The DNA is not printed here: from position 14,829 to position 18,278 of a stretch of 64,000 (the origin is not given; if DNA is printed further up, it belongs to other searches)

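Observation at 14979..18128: A giant c-type cytochrome with 41 CxxCH motifs built from about 20 tandem two-heme modules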

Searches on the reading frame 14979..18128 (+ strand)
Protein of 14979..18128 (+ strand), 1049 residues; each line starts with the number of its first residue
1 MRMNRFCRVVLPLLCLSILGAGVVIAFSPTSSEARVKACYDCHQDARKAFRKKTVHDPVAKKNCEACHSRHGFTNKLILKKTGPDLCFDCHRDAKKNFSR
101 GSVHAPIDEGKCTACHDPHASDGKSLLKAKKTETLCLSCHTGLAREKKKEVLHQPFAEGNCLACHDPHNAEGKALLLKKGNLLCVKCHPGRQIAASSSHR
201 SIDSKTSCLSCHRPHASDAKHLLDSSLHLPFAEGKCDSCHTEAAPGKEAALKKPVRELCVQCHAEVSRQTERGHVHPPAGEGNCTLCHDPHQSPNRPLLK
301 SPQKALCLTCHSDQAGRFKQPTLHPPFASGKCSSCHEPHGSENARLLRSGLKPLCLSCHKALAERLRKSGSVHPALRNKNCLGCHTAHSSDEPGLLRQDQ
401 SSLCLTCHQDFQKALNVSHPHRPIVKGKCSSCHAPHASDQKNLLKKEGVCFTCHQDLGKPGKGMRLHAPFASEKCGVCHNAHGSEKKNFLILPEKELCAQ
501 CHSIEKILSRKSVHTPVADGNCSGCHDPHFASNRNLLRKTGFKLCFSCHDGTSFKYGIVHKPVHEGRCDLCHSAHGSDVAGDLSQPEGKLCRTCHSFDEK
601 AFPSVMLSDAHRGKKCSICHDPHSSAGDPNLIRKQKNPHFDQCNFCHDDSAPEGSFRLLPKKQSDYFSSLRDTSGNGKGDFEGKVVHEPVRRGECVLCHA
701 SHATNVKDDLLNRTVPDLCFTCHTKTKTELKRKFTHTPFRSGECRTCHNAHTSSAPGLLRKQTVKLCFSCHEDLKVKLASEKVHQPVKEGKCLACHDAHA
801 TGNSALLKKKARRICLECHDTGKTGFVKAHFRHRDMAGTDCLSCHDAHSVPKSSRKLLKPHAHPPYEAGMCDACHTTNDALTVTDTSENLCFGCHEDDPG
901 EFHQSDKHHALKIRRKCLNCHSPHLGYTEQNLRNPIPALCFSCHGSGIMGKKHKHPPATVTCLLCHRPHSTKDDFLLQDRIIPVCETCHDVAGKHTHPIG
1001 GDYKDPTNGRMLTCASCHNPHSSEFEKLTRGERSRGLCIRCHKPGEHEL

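Call 4: search_protein_families(library=pfam, proteins=[window:14979-18128:+], max_evalue=0.01)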
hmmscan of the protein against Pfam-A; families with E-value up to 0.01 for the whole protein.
window:14979-18128:+ (1049 aa): 6 families
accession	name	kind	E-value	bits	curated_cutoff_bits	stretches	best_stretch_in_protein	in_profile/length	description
PF09699.15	Paired_CXXCH_1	-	7.1e-206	666.2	20.6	20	514-552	1-39/41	Doubled CXXCH motif (Paired_CXXCH_1)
PF14522.11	Cytochrome_C7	-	3.3e-40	136.2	24.8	6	441-503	7-67/67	Cytochrome c7 and related cytochrome c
PF14537.11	Cytochrom_c3_2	-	1.7e-38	131.3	25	9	234-312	7-79/79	Cytochrome c3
PF22113.1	Mtrc-MtrF_II-IV_dom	-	4.7e-24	85.3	30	2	614-752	7-167/176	Outer membrane cytochrome MtrC/MtrF-like, domains II/IV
PF02085.21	Cytochrom_CIII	-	1.3e-19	70.8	22.9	2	104-188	28-101/101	Class III cytochrome C family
PF22678.1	Cytochrom_c_NrfB-like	-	2.6e-08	34.7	27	0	84-139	33-89/89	Cytochrome c-type protein NrfB-like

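Call 5: search_protein_families(library=ncbifam, proteins=[window:14979-18128:+], max_evalue=0.01)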
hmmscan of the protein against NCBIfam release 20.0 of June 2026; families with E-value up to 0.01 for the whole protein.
window:14979-18128:+ (1049 aa): 10 families
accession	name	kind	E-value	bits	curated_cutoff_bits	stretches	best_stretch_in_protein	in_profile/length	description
TIGR01905.1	paired_CXXCH_1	subfamily_domain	5.3e-202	653.5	25.2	20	514-552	1-39/41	doubled CXXCH domain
TIGR03508.1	decahem_SO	subfamily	3.6e-135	449.4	192.2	7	27-212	61-248/258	DmsE family decaheme c-type cytochrome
NF041028.1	decahem_GSU2203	exception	7.6e-114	380.2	325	9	24-188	89-252/317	GSU2203 family decaheme c-type cytochrome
TIGR03507.1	decahem_SO1788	subfamily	3.1e-26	92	209.3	7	99-169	233-306/672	OmcA/MtrC family decaheme c-type cytochrome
NF045713.1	CxxCH_16_HmcA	equivalog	2.7e-22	79.1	400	4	37-192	112-256/541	sulfate respiration complex hexadecaheme cytochrome HmcA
TIGR03153.1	cytochr_NrfH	equivalog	6.2e-18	65.2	134.2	1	177-289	24-134/138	cytochrome c nitrite reductase small subunit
NF045722.1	c3_cytochr_TmcA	equivalog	1.4e-10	41.1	114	0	111-188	59-124/125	acidic tetraheme cytochrome c3 TmcA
NF047727.1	4hemeCytCCctA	equivalog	2.4e-10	40.5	180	3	233-314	37-107/109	tetraheme c-type cytochrome CctA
NF008659.0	PRK11659.1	equivalog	3.7e-09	36.5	184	3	22-98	94-174/188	cytochrome c nitrite reductase pentaheme subunit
TIGR03146.1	cyt_nit_nrfB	equivalog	7.2e-09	36.1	166.6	1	397-550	7-142/145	cytochrome c nitrite reductase pentaheme subunit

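Call 9: find_encoding_contigs(protein=window:14979-18128:+, flank=10000, max_places=6)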
Protein window:14979-18128:+ (1049 aa): 4 contigs read that carry it; 2 places shown.
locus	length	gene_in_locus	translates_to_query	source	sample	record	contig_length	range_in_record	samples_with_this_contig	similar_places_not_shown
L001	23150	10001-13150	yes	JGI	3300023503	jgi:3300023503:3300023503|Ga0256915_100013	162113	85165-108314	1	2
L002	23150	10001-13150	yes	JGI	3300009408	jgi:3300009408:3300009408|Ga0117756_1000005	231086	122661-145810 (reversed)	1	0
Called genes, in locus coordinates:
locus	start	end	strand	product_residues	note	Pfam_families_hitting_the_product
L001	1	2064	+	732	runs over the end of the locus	PF07676:PD40 (faint), PF26549:Tricorn_N (weak), PF26550:Tricorn_2nd (faint), PF00930:DPPIV_N (faint)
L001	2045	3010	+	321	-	PF08450:SGL (faint), PF01436:NHL (faint), PF17170:DUF5128 (weak)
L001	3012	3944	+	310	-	-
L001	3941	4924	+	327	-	PF14537:Cytochrom_c3_2 (faint), PF22113:Mtrc-MtrF_II-IV_dom (faint), PF14522:Cytochrome_C7 (faint), PF22678:Cytochrom_c_NrfB-like (faint), PF09699:Paired_CXXCH_1 (weak)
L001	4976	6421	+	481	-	PF14522:Cytochrome_C7 (faint), PF14537:Cytochrom_c3_2 (faint), PF22113:Mtrc-MtrF_II-IV_dom (faint), PF09699:Paired_CXXCH_1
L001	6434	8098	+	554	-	-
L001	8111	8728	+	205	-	-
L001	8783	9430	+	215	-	-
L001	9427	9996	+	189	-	PF13435:Cytochrome_C554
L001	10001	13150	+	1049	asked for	-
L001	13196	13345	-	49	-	-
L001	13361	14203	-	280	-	PF14522:Cytochrome_C7 (faint), PF22113:Mtrc-MtrF_II-IV_dom (weak), PF09699:Paired_CXXCH_1 (weak)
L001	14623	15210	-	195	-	PF00072:Response_reg, PF20274:cREC_REC (weak)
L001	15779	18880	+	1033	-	-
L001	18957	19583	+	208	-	PF07027:DUF1318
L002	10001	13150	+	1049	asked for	-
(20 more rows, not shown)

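Call 10: find_homologous_proteins(query=window:14979-18125:+, max_evalue=1e-10)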
Query window:14979-18125:+ (1049 aa): 907 proteins with E <= 1e-10 among 8000 candidates; the best 120 are listed.
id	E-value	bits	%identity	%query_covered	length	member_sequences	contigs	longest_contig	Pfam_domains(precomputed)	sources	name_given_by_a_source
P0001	8.8e-231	787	38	98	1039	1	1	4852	PF09699.16,PF14537.12,PF22678.2,PF02085.22,PF14522.12,PF22113.2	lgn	-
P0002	7.5e-222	758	38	96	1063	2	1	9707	PF09699.16,PF14537.12,PF13435.12,PF22678.2,PF02085.22,PF14522.12,PF22113.2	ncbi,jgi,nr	ncbi:MAG: hypothetical protein GXO93_04010 [FCB group bacterium]|nr:hypothetical protein [FCB group 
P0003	6.3e-215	735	36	96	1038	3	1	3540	PF09699.16,PF14537.12,PF13435.12,PF22678.2,PF02085.22,PF14522.12,PF22113.2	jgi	-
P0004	1.0e-210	721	36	100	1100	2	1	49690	PF09699.16,PF14537.12,PF02085.22,PF14522.12,PF22113.2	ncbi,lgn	-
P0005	1.9e-207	710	37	99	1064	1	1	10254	PF09699.16,PF14537.12,PF22678.2,PF02085.22,PF14522.12,PF22113.2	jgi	jgi:predicted CXXCH cytochrome family protein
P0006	6.0e-203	695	34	99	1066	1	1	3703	PF09699.16,PF14537.12,PF22678.2,PF02085.22,PF14522.12,PF22113.2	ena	-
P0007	1.5e-202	694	37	99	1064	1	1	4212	PF09699.16,PF14537.12,PF22678.2,PF02085.22,PF14522.12,PF22113.2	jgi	-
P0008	4.3e-202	692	36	99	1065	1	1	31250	PF09699.16,PF14537.12,PF02085.22,PF14522.12,PF22113.2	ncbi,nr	ncbi:MAG: cytochrome c3 family protein [candidate division Zixibacteria bacterium]|nr:cytochrome c3 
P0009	8.7e-200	685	37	96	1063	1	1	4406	PF09699.16,PF14537.12,PF02085.22,PF14522.12,PF22113.2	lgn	-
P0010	6.5e-198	678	36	97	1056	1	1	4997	PF09699.16,PF14537.12,PF02085.22,PF14522.12,PF22113.2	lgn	-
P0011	8.2e-198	678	34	99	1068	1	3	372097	PF09699.16,PF14537.12,PF13435.12,PF22678.2,PF02085.22,PF14522.12,PF22113.2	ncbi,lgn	-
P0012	1.8e-197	677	35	99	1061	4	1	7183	PF09699.16,PF14537.12,PF22678.2,PF02085.22,PF14522.12,PF22113.2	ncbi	-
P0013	1.9e-197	677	34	98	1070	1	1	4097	PF09699.16,PF14537.12,PF22678.2,PF02085.22,PF14522.12,PF22113.2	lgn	-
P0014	6.8e-197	675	36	99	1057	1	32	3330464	PF09699.16,PF14537.12,PF02085.22,PF14522.12,PF22113.2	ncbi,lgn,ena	-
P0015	7.7e-197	675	37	96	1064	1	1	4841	PF09699.16,PF14537.12,PF22678.2,PF02085.22,PF14522.12,PF22113.2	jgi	jgi:predicted CXXCH cytochrome family protein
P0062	3.1e-175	603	35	96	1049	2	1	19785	PF09699.16,PF14537.12,PF22678.2,PF02085.22,PF14522.12,PF22113.2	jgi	jgi:predicted CXXCH cytochrome family protein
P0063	2.9e-173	597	35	98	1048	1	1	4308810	PF09699.16,PF14537.12,PF22678.2,PF02085.22,PF14522.12,PF22113.2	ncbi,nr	ncbi:MAG: cytochrome c3 family protein [Candidatus Latescibacterota bacterium]|nr:MAG: cytochrome c3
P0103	1.6e-112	396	34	59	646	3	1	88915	PF09699.16,PF14537.12,PF02085.22,PF14522.12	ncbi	ncbi:MAG: cytochrome c3 family protein [Desulfuromonadales bacterium]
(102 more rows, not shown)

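Call 18: find_related_loci(query=window:14979-18125:+, collection=genome_contigs, flank=10000)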
Query window:14979-18125:+ (1049 aa) in genome_contigs; peptide patterns used: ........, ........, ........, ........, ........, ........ (x = any residue, [..] = any of these).
49 stretches matched a pattern; 8 encode a relative of the query (tblastn E <= 1e-3); 8 distinct loci.
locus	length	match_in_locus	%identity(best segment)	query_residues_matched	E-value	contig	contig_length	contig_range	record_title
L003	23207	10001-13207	36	13-1044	0e+0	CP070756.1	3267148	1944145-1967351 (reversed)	MAG: Candidatus Zixiibacteriota bacterium isolate bin295 chromosome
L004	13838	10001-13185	33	1-1049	6e-151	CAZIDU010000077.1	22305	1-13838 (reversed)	MAG TPA_asm: uncultured Desulfocapsa sp. isolate binchicken_co243_282 genome assembly, contig: NODE_1736_length_22305_co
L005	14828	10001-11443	31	16-1042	4e-50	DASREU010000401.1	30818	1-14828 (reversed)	MAG TPA_asm: Myxococcales bacterium isolate SMAG_U10014 k141_792807, whole genome shotgun sequence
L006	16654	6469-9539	36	32-1044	2e-142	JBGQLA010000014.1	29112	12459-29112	MAG: Deltaproteobacteria bacterium isolate OBJ2_061818_050_49 k141_494736_length_29112_cov_23.3685, whole genome shotgun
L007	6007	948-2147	28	3-1042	5e-27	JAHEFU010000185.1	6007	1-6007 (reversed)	MAG: Planctomycetales bacterium isolate Ww346 NODE_42887_length_6007_cov_2.503908, whole genome shotgun sequence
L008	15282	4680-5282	33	8-991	2e-11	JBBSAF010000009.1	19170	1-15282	MAG: Tepidisphaerales bacterium isolate La6_concoct.214 La6_concoct.214_K_1506236_L_19170_cov_13.3272, whole genome shot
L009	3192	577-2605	27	87-315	9e-5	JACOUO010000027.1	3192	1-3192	MAG: Deltaproteobacteria bacterium isolate NC_groundwater_74_Ag_B-0.1um_47_27 GD18-4_B1_scaffold_1536268, whole genome s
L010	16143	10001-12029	27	87-315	1e-4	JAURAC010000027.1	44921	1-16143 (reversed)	MAG: Candidatus Subterrananammoxibius californiae isolate Bin_309 NODE_27_length_44921_cov_21.472228, whole genome shotg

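Call 21: find_encoding_contigs(protein=P0063, flank=10000, max_places=1)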
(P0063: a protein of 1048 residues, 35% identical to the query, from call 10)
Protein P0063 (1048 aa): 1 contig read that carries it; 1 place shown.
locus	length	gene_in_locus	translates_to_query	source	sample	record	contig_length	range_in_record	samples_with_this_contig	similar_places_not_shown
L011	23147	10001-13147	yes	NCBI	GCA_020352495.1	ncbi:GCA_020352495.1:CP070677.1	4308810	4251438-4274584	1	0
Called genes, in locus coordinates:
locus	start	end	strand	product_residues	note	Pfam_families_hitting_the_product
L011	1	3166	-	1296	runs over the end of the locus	PF01364:Peptidase_C25, PF13860:FlgD_ig (weak)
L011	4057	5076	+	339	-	PF14522:Cytochrome_C7 (faint), PF22113:Mtrc-MtrF_II-IV_dom (faint), PF09699:Paired_CXXCH_1 (weak)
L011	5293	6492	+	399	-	PF14522:Cytochrome_C7 (faint), PF22113:Mtrc-MtrF_II-IV_dom (faint), PF09699:Paired_CXXCH_1 (weak)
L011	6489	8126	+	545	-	-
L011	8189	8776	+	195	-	PF13036:LpoB (weak)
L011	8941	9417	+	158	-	PF03783:CsgG (faint)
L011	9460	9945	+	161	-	-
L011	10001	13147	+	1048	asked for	PF02085:Cytochrom_CIII (faint), PF14522:Cytochrome_C7 (faint), PF22113:Mtrc-MtrF_II-IV_dom (faint), PF22678:Cytochrom_c_NrfB-like (faint), PF09699:Paired_CXXCH_1, PF14537:Cytochrom_c3_2 (weak), PF09699:Paired_CXXCH_1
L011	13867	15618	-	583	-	PF14537:Cytochrom_c3_2 (faint), PF09699:Paired_CXXCH_1 (faint), PF14522:Cytochrome_C7 (faint)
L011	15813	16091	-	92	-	-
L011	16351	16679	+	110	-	PF05140:ResB (faint)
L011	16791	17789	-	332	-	-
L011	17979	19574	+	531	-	-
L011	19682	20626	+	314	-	PF00890:FAD_binding_2 (faint), PF01134:GIDA (faint), PF01266:DAO (faint), PF03486:HI0933_like (faint), PF07992:Pyr_redox_2, PF13738:Pyr_redox_3, PF00070:Pyr_redox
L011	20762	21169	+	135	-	PF01242:PTPS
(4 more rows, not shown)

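Call 22: find_encoding_contigs(protein=P0014, flank=10000, max_places=1)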
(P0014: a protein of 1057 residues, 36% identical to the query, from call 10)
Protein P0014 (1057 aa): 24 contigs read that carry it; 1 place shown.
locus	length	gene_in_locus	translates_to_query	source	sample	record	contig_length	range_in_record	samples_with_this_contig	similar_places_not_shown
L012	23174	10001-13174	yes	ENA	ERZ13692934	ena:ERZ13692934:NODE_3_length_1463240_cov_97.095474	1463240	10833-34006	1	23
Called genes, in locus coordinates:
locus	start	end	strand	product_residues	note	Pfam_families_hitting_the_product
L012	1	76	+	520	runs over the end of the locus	PF02321:OEP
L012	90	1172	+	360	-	PF25919:BSH_CusB (faint), PF25917:BSH_RND, PF25973:BSH_CzcB, PF25954:Beta-barrel_RND_2, PF25967:RND-MFP_C, PF25975:CzcB_C, PF25989:YknX_C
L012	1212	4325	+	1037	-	PF00873:ACR_tran, PF03176:MMPL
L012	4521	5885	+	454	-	PF13520:AA_permease_2, PF00324:AA_permease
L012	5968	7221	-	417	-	PF12704:MacB_PCD, PF02687:FtsX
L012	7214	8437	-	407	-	PF12704:MacB_PCD, PF02687:FtsX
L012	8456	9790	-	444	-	PF25917:BSH_RND (weak), PF25973:BSH_CzcB (weak), PF25984:BSH_YknX (weak), PF25954:Beta-barrel_RND_2 (weak), PF25990:Beta-barrel_YknX, PF26002:Beta-barrel_AprE, PF25989:YknX_C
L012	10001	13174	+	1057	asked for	PF02085:Cytochrom_CIII (faint), PF14522:Cytochrome_C7 (faint), PF22113:Mtrc-MtrF_II-IV_dom (faint), PF09699:Paired_CXXCH_1, PF14537:Cytochrom_c3_2 (weak), PF09699:Paired_CXXCH_1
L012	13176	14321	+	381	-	PF22113:Mtrc-MtrF_II-IV_dom (faint), PF09699:Paired_CXXCH_1 (weak)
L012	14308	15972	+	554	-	-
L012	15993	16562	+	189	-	PF13036:LpoB (weak)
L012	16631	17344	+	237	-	-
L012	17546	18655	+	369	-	PF01436:NHL (faint)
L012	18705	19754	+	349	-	PF14522:Cytochrome_C7 (faint), PF22113:Mtrc-MtrF_II-IV_dom (faint), PF09699:Paired_CXXCH_1 (faint)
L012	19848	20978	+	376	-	PF14522:Cytochrome_C7 (faint), PF09699:Paired_CXXCH_1 (faint)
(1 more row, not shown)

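Call 23: find_encoding_contigs(protein=P0103, flank=10000, max_places=1)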
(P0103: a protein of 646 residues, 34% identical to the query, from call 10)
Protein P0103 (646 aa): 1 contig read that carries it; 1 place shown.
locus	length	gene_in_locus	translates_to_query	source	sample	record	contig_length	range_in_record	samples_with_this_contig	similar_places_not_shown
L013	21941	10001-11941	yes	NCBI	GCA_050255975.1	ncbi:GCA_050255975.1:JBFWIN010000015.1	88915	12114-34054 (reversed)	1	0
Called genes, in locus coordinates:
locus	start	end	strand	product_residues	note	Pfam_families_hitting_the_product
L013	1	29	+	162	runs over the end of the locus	PF00994:MoCF_biosynth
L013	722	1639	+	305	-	PF17170:DUF5128, PF01436:NHL (weak)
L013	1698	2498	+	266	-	PF02085:Cytochrom_CIII (faint), PF14522:Cytochrome_C7 (faint), PF14537:Cytochrom_c3_2 (faint), PF09699:Paired_CXXCH_1 (faint)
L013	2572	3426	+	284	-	PF14522:Cytochrome_C7 (faint), PF14537:Cytochrom_c3_2 (faint)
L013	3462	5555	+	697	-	-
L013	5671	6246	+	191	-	PF13036:LpoB, PF03783:CsgG (weak)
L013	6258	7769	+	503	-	-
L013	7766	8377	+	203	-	-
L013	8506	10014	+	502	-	PF13145:Rotamase_2 (weak)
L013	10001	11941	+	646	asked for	PF14537:Cytochrom_c3_2 (faint), PF02085:Cytochrom_CIII (faint), PF14522:Cytochrome_C7 (faint), PF09699:Paired_CXXCH_1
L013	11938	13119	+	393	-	PF02085:Cytochrom_CIII (faint), PF14522:Cytochrome_C7 (faint), PF14537:Cytochrom_c3_2 (faint), PF09699:Paired_CXXCH_1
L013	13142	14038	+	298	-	PF01436:NHL (weak)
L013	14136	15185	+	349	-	PF09699:Paired_CXXCH_1 (faint)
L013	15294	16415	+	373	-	PF14522:Cytochrome_C7 (faint), PF09699:Paired_CXXCH_1 (weak)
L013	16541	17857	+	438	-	PF10282:Lactonase (faint), PF21783:YNCE (faint)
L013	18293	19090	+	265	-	PF09699:Paired_CXXCH_1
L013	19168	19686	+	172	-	-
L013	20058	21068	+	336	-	PF14522:Cytochrome_C7 (faint), PF09699:Paired_CXXCH_1 (weak)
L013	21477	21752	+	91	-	-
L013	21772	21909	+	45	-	-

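Call 32: search_solved_structures(query=window:14979-18125:+, max_evalue=0.001)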
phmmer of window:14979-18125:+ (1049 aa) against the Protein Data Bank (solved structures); distinct sequences matched with E-value up to 0.001: 2.
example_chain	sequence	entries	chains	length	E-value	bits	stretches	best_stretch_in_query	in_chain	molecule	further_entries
6r2q_A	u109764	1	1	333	7e-16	60.6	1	875-1019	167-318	Cystathionine beta-synthase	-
6qvm_A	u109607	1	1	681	0.00048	21.4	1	160-242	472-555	Multiheme cytochrome cf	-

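Call 34: list_cluster_members(proteins=[window:14979-18125:+, window:61609-63408:+, window:32415-33653:+, window:11412-13073:+])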
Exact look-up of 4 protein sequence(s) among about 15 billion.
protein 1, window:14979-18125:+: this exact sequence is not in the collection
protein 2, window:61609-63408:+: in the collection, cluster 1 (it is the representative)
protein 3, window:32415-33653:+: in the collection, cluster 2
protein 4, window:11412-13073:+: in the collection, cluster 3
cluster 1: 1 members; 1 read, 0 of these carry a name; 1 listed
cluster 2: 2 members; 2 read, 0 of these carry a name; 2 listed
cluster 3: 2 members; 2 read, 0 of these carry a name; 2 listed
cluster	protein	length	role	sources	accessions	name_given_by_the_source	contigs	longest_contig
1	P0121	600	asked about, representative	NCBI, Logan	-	-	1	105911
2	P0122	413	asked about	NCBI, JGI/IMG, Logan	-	-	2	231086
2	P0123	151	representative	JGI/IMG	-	-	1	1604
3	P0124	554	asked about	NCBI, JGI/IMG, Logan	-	-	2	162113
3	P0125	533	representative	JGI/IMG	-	-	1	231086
